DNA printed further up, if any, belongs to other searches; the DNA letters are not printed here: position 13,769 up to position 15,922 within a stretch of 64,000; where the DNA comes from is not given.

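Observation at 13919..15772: Nine-haem-motif c-type cytochrome fused to a surface-display Ig domain in a Gram-positive-type, high-GC genome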

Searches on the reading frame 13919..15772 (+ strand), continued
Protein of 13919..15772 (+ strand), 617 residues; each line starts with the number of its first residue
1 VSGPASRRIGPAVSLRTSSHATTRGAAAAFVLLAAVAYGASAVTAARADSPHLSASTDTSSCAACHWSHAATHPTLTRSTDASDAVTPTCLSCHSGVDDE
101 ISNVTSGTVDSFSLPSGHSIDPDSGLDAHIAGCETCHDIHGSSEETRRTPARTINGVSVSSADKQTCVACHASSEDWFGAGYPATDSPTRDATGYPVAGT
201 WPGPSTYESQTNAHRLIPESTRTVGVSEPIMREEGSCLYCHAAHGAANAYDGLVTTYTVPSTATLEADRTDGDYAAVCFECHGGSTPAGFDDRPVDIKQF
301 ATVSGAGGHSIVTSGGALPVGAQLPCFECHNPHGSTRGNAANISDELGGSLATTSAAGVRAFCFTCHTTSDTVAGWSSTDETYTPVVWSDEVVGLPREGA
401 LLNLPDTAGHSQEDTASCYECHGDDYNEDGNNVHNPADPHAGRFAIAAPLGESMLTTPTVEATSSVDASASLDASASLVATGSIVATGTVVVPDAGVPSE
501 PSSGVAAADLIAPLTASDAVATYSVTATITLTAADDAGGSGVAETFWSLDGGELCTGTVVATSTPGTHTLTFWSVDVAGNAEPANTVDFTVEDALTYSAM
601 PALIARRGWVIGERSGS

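Call 21: search_solved_structures(query=A1, max_evalue=1, show_alignments=2)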
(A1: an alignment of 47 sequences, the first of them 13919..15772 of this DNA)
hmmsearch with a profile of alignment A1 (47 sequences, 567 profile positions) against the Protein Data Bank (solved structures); distinct sequences matched with E-value up to 1: 14.
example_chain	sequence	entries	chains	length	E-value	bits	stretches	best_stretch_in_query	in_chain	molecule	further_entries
7tfs_A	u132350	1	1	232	0.00012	24.2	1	44-82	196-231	Cytochrome c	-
6r2q_A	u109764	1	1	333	0.0059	18.5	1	66-169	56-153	Cystathionine beta-synthase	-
1rwj_A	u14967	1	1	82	0.028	16.3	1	44-89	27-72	Cytochrome c family protein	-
3oue_A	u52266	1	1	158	0.032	16.1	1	45-89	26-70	Cytochrome c family protein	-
1fs7_A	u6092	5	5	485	0.099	14.5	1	45-94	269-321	CYTOCHROME C NITRITE REDUCTASE | Cytochrome c-552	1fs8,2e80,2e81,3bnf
3bng_A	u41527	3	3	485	0.1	14.4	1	45-94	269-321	Cytochrome c-552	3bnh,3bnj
1fs9_A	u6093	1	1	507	0.11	14.4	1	45-94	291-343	CYTOCHROME C NITRITE REDUCTASE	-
8bcx_A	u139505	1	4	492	0.11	14.3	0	45-86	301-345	Nitrite reductase (cytochrome; ammonia-forming)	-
1ayg_A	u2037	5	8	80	0.32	12.8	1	149-175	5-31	CYTOCHROME C-552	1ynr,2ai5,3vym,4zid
1jni_A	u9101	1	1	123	0.33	12.8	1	314-358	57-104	DIHEME CYTOCHROME C NAPB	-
2zzs_A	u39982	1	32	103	0.36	12.6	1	130-171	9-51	Cytochrome c554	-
3ov0_A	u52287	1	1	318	0.44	12.4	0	45-89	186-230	Cytochrome c family protein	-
2ozy_A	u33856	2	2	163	0.51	12.1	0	30-86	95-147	Cytochrome c-type protein nrfB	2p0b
5xec_C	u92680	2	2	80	0.58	12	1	149-175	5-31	Cytochrome c-552,Cytochrome c-551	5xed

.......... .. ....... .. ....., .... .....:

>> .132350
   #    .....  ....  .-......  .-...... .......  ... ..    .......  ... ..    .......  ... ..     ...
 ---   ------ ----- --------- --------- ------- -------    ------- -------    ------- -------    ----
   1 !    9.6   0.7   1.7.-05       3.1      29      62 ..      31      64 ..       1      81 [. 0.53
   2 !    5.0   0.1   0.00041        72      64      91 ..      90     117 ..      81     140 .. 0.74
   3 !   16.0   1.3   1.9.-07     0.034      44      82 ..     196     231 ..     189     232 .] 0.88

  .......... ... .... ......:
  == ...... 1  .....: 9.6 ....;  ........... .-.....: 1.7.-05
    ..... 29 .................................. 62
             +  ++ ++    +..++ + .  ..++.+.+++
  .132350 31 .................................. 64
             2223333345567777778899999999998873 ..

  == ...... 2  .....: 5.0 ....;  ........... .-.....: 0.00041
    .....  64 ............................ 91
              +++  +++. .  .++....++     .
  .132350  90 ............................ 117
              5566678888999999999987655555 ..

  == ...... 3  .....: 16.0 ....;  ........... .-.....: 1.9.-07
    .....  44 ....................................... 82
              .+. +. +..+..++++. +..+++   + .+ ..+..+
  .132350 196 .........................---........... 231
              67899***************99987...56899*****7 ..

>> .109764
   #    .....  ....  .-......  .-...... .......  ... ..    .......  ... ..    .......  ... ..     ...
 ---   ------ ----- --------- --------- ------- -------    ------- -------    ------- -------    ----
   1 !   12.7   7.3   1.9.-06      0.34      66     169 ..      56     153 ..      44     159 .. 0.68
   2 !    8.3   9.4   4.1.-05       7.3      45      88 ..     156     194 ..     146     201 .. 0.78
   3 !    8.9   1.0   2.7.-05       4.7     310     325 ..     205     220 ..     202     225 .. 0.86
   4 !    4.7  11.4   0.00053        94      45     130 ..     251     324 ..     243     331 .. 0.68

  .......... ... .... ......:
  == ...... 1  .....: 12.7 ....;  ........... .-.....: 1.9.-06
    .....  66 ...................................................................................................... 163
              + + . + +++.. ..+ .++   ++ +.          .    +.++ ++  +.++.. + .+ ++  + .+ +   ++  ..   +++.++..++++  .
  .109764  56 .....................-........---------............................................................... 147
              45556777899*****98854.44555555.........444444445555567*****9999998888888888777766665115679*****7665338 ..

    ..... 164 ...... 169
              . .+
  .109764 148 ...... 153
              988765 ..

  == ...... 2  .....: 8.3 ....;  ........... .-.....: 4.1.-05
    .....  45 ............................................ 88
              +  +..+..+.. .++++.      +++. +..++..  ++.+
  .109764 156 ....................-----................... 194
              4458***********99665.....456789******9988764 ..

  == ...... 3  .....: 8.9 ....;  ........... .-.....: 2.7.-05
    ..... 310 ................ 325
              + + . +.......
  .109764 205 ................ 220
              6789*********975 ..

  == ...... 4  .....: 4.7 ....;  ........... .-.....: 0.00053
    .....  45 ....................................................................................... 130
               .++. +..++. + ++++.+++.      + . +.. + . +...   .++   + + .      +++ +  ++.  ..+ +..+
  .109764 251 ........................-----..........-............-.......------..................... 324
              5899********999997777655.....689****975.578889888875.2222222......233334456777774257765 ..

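Call 23: find_related_loci(query=A1, collection=genome_contigs, flank=10000)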
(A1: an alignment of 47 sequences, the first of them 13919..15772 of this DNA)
Query A1 (617 aa) in genome_contigs; peptide patterns used: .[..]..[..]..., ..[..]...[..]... (x = any residue, [..] = any of these).
71 stretches matched a pattern; 60 encode a relative of the query (tblastn E <= 1e-3); 58 distinct loci.
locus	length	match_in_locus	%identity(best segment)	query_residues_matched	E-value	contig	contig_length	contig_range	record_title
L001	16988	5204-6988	55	24-615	0e+0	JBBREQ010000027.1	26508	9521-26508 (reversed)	MAG: Coriobacteriia bacterium isolate Co_metawrap_2508 Cmw_2508_k141_8100467_length_26508_cov_10.0000, whole genome shot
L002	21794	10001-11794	56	6-612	0e+0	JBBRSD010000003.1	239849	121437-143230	MAG: Coriobacteriia bacterium isolate La2_metabat2.009 La2_metabat2.009_K_2775391L239849_cov_20.9651, whole genome shotg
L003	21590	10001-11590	55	2-519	3e-173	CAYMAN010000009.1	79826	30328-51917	MAG TPA_asm: uncultured Eubacteriales bacterium isolate SRP302447_co4_271 genome assembly, contig: NODE_1019_length_7982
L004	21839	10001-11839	50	8-595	1e-172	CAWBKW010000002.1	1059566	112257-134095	MAG: uncultured Coriobacteriia bacterium isolate MFD02979.bin.2.177 genome assembly, contig: contig_22262, whole genome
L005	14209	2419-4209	52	32-601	1e-168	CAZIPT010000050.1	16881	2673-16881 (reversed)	MAG TPA_asm: uncultured Eubacteriales bacterium isolate SRP302447_co1_108 genome assembly, contig: NODE_8999_length_1688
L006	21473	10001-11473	58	21-509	1e-164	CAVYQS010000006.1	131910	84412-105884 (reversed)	MAG: uncultured Actinomycetes bacterium isolate MFD04716.bin.1.58 genome assembly, contig: contig_24462, whole genome sh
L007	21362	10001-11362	55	28-474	1e-145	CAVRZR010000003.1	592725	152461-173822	MAG: uncultured Actinomycetes bacterium isolate MFD05942.bin.2.130 genome assembly, contig: contig_43510, whole genome s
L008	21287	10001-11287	52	40-463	9e-137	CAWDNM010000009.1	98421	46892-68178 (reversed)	MAG: uncultured Coriobacteriia bacterium isolate MFD04716.bin.2.226 genome assembly, contig: contig_88966, whole genome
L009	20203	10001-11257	53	43-455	8e-130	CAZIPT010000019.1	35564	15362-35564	MAG TPA_asm: uncultured Eubacteriales bacterium isolate SRP302447_co1_108 genome assembly, contig: NODE_3315_length_3556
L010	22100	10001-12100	50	43-617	2e-125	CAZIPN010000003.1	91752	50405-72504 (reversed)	MAG TPA_asm: uncultured Eubacteriales bacterium isolate SRP185410_co2_410 genome assembly, contig: NODE_161_length_91752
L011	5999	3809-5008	51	40-436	3e-122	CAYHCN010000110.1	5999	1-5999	MAG TPA_asm: uncultured Eubacteriales bacterium isolate ERP119294_co4_461 genome assembly, contig: NODE_16577_length_599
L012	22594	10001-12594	51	34-591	1e-121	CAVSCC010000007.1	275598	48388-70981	MAG: uncultured Coriobacteriia bacterium isolate MFD02979.bin.2.170 genome assembly, contig: contig_37428, whole genome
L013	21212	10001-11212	51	40-436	1e-119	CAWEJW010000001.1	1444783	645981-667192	MAG: uncultured Actinomycetes bacterium isolate MFD05942.bin.1.345 genome assembly, contig: contig_11314, whole genome s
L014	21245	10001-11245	46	43-448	3e-107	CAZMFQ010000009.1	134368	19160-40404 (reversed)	MAG TPA_asm: uncultured Eubacteriales bacterium isolate binchicken_co269_74 genome assembly, contig: NODE_133_length_134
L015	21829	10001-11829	49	16-611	8e-144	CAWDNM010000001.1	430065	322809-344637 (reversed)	MAG: uncultured Coriobacteriia bacterium isolate MFD04716.bin.2.226 genome assembly, contig: contig_14347, whole genome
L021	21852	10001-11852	50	6-595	2e-151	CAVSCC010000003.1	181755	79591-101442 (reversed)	MAG: uncultured Coriobacteriia bacterium isolate MFD02979.bin.2.170 genome assembly, contig: contig_130814, whole genome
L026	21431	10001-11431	41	7-436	5e-80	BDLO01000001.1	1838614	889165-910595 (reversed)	Coriobacteriaceae bacterium EMTCatB1 DNA, scaffold1, whole genome shotgun sequence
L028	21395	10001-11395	39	9-436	4e-78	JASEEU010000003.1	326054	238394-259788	MAG: Anaerosomatales bacterium isolate Yes46-06 NODE_3_length_326054_cov_15.914978, whole genome shotgun sequence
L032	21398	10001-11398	64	3-472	6e-127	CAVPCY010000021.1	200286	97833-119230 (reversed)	MAG: uncultured Actinomycetes bacterium isolate MFD00032.bin.2.33 genome assembly, contig: contig_46123, whole genome sh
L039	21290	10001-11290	39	32-424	5e-63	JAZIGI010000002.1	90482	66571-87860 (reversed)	MAG: Actinomycetota bacterium isolate R1July2020-bin.2 R1July2020-bin.2_NODE_108_length_904823.002092, whole genome shot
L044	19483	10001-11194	50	40-438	3e-68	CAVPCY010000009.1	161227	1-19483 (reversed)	MAG: uncultured Actinomycetes bacterium isolate MFD00032.bin.2.33 genome assembly, contig: contig_18126, whole genome sh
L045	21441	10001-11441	61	7-484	3e-142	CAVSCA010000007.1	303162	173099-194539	MAG: uncultured Actinomycetes bacterium isolate MFD02979.bin.2.142 genome assembly, contig: contig_37478, whole genome s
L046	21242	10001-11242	38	46-430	6e-65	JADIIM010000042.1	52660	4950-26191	MAG: Aeromicrobium sp. isolate bin3 8911, whole genome shotgun sequence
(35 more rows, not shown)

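Call 36: predict_structure(alignment_id=A1)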
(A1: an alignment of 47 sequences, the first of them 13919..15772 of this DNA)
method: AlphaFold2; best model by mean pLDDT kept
length: 617 residues; sequences in the alignment: 47
mean_pLDDT: 52.0   pTM: 0.29
mean pLDDT of the five models: 52.0, 50.7, 50.4, 48.4, 47.4
residues with pLDDT >= 90: 91; 70-90: 25; 50-70: 122; < 50: 379
segments of 3 or more residues with pLDDT < 50: 1-17, 43-91, 95-98, 100-127, 129-150, 176-180, 190-198, 223-229, 243-261, 263-265, 274-284, 286-290, 292-406, 408-419, 438-500, 614-617
pLDDT, mean of each block of 10 residues (from residue 1): 40 48 79 88 45 39 41 38 42 48 44 35 42 41 36 61 65 50 53 47 66 64 45 61 40 34 49 47 45 45 33 27 24 28 29 31 26 38 39 30 42 46 59 55 34 29 30 33 35 44 73 98 97 95 98 98 98 98 98 76 54 48
secondary structure, 60 per line:
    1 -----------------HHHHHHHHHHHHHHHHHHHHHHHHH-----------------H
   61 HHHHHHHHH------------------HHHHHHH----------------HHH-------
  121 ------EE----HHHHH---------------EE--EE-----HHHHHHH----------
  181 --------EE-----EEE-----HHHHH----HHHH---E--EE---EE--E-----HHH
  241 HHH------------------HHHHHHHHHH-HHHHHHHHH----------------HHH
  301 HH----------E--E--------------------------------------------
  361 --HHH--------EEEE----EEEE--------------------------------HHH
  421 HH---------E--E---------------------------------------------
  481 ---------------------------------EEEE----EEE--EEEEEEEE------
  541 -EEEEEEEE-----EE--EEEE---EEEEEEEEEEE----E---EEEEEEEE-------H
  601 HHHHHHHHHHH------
elements in order (helices of 4 or more, strands of 3 or more residues): H18-42 H60-69 H88-94 H133-137 H164-170 E196-198 H204-208 H213-216 H238-243 H262-271 H273-281 H298-302 E374-377 E382-385 H418-422 E514-517 E522-524 E527-534 E542-549 E559-562 E566-576 E585-592 H600-611
